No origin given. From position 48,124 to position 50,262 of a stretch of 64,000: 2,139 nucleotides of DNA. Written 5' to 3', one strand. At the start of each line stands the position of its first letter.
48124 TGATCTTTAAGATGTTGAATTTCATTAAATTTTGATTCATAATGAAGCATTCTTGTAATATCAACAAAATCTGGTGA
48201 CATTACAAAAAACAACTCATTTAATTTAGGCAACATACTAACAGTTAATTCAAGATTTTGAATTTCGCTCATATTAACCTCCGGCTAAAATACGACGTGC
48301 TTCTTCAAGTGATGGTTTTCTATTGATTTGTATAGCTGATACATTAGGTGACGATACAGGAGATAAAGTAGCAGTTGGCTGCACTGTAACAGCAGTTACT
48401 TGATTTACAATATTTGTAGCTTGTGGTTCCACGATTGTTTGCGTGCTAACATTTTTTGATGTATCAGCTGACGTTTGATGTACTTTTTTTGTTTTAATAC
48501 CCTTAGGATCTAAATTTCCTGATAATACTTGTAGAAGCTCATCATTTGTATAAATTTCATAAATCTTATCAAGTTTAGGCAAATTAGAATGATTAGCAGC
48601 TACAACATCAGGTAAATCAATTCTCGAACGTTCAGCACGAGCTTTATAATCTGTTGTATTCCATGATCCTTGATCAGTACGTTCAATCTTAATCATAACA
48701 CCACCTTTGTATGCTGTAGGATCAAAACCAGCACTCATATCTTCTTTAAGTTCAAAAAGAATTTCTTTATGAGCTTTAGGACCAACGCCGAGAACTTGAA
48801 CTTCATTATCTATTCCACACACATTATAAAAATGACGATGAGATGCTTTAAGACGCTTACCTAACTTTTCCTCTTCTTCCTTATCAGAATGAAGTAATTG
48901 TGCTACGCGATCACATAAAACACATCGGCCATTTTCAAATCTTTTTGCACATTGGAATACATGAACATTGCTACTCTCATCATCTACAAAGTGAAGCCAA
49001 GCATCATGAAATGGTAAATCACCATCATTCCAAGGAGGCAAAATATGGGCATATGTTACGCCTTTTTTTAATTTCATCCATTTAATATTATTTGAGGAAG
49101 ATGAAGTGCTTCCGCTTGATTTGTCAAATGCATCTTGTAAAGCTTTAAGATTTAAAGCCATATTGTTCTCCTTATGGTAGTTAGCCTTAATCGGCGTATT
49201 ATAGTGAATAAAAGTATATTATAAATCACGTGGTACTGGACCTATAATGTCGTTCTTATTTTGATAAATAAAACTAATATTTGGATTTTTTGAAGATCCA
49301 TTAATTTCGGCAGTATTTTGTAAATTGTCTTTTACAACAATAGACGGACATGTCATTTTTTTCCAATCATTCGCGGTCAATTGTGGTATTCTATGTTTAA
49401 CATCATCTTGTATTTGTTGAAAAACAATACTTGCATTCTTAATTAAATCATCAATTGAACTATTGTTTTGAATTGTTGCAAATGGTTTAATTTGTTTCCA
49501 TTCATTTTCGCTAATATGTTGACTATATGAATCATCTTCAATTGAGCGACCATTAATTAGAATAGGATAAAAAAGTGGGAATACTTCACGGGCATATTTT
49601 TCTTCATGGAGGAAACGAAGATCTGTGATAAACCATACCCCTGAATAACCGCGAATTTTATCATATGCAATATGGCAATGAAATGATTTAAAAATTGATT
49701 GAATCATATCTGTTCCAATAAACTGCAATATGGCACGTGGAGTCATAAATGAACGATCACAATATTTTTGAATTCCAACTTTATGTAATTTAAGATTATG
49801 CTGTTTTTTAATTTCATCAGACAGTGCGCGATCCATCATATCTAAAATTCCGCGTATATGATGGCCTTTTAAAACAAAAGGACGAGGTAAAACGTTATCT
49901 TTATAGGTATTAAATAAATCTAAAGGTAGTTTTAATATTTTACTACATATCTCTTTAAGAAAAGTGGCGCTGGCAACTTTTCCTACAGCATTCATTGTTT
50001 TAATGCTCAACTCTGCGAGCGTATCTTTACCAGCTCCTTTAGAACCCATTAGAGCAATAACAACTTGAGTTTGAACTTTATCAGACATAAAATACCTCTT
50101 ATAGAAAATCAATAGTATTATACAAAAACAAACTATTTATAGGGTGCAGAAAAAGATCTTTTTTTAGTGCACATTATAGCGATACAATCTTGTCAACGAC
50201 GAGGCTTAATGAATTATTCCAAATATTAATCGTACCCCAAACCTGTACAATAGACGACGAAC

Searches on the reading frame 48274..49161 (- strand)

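Call 96: search_protein_families(library=pfam, proteins=[window:48274-49161:-], max_evalue=0.001)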
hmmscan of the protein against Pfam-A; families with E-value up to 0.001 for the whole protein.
window:48274-49161:- (295 aa): 1 family
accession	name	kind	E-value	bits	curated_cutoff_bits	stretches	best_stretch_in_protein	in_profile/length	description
PF08804.16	gp32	-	8.8e-06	26.3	26.8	1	52-179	25-169/208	gp32 DNA binding protein like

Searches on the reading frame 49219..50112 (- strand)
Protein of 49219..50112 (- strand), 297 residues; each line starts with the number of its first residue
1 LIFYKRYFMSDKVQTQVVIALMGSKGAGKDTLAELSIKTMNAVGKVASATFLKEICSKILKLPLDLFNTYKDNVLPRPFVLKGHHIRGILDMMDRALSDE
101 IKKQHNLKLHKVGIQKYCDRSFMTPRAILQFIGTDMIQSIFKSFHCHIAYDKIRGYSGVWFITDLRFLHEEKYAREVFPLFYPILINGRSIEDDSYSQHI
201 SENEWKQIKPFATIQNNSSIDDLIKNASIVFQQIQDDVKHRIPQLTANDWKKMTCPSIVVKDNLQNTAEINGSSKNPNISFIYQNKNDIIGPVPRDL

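Call 96: search_protein_families(library=pfam, proteins=[window:49219-50112:-], max_evalue=0.001)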
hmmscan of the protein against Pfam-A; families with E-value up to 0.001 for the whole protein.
window:49219-50112:- (297 aa): 1 family
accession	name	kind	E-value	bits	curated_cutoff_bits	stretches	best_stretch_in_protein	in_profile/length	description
PF21448.3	DNMK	-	2.7e-08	34.2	27.1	1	121-224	126-230/232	Deoxynucleotide monophosphate kinase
